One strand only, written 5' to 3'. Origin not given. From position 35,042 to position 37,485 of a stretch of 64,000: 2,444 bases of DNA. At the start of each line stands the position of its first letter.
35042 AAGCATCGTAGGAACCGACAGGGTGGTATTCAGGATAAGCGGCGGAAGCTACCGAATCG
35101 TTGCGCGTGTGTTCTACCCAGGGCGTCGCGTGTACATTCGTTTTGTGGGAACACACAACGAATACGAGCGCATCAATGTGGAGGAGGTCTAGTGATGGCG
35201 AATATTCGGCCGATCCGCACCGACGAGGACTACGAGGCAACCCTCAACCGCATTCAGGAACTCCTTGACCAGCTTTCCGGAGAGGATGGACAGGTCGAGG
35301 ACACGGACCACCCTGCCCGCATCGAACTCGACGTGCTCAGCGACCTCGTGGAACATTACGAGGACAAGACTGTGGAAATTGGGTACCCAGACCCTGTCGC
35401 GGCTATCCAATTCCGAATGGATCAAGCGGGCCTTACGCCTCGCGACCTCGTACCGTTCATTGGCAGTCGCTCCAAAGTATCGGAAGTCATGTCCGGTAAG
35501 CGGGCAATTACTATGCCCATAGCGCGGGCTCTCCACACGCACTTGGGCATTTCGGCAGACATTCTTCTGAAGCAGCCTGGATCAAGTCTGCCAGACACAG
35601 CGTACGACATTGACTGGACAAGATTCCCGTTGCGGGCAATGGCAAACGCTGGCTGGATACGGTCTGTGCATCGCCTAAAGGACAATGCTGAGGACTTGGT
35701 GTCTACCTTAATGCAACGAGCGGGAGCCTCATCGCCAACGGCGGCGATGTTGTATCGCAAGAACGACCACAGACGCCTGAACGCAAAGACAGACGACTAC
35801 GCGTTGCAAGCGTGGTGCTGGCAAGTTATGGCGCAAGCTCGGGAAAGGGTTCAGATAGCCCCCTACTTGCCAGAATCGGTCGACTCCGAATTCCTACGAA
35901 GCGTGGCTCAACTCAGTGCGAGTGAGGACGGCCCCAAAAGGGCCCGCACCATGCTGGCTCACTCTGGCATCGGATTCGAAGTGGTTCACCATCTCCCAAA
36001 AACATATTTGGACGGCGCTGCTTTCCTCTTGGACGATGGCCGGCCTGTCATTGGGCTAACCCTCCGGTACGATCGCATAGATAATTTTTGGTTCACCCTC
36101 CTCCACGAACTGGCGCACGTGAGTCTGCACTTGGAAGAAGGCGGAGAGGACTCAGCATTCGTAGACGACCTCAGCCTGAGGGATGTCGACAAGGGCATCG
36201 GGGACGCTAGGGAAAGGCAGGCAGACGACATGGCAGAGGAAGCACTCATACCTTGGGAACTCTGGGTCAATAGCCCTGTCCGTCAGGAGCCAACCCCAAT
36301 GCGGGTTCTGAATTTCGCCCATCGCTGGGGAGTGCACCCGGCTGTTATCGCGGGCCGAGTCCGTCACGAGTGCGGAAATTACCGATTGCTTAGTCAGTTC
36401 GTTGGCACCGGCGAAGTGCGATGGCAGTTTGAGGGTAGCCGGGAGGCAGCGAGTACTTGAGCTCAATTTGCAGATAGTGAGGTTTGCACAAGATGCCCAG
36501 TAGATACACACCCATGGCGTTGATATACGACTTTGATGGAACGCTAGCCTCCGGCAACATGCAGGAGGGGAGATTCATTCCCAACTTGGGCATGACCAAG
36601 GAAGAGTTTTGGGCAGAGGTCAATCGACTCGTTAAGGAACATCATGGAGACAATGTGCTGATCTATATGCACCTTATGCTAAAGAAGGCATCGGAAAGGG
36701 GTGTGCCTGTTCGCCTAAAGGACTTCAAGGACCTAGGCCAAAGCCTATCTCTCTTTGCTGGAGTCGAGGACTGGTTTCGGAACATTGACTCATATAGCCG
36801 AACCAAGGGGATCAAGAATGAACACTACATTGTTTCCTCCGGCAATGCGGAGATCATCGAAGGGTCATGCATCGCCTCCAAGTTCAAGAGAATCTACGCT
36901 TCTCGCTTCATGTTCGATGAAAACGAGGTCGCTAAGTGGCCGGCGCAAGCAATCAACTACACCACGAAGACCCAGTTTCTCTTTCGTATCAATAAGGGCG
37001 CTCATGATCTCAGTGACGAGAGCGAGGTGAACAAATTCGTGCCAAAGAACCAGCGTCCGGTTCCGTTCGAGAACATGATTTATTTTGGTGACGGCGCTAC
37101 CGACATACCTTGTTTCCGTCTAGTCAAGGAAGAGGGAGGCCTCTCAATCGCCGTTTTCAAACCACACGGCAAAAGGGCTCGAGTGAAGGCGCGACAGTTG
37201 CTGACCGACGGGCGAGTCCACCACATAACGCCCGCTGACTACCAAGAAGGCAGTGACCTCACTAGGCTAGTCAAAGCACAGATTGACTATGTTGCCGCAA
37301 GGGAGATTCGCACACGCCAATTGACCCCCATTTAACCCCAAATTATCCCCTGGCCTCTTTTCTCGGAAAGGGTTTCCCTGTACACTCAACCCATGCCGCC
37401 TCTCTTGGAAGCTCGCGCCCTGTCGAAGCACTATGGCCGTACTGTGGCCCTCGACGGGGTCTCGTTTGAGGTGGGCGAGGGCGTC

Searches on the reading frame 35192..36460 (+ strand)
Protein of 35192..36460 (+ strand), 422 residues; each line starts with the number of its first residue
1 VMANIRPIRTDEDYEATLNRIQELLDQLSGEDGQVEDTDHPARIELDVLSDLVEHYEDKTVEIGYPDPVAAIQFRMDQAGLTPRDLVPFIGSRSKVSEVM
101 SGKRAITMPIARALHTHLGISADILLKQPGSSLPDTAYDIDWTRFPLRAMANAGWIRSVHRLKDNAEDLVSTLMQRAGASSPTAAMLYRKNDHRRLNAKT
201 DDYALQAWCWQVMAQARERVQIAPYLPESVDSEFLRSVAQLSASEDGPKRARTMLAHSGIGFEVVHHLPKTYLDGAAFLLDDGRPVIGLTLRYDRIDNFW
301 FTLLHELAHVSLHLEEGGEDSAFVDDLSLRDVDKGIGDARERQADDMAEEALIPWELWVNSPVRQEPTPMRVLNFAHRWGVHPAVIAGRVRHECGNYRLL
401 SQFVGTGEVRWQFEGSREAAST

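Call 41: search_protein_families(library=pfam, proteins=[window:35192-36460:+], max_evalue=0.01)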
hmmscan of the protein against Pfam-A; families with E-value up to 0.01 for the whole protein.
window:35192-36460:+ (422 aa): 1 family
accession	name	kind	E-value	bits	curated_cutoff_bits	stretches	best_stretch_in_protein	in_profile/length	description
PF06114.19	Peptidase_M78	-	7.7e-06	26.2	22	1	274-389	17-121/123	IrrE N-terminal-like domain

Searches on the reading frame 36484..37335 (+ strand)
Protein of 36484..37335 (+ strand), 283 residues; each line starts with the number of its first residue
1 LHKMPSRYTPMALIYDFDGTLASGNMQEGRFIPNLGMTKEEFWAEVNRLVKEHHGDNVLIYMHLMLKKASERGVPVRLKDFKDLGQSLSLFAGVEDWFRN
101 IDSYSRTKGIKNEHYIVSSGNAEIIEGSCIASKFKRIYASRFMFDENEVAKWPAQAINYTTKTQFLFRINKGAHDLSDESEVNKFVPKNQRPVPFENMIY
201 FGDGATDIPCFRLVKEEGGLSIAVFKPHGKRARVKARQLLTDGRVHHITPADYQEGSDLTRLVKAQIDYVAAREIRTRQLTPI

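Call 41: search_protein_families(library=pfam, proteins=[window:36484-37335:+], max_evalue=0.01)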
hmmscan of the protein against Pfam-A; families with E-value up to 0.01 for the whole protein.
window:36484-37335:+ (283 aa): 3 families
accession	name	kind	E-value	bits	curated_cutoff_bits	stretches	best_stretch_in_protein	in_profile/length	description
PF12710.13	HAD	-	4.3e-09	37.5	27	1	14-212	2-189/189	haloacid dehalogenase-like hydrolase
PF06888.18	Put_Phosphatase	-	3.2e-06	27.2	27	1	13-210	3-184/234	Putative Phosphatase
PF00702.32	Hydrolase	-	0.0038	18.1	26.4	0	12-101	3-65/191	haloacid dehalogenase-like hydrolase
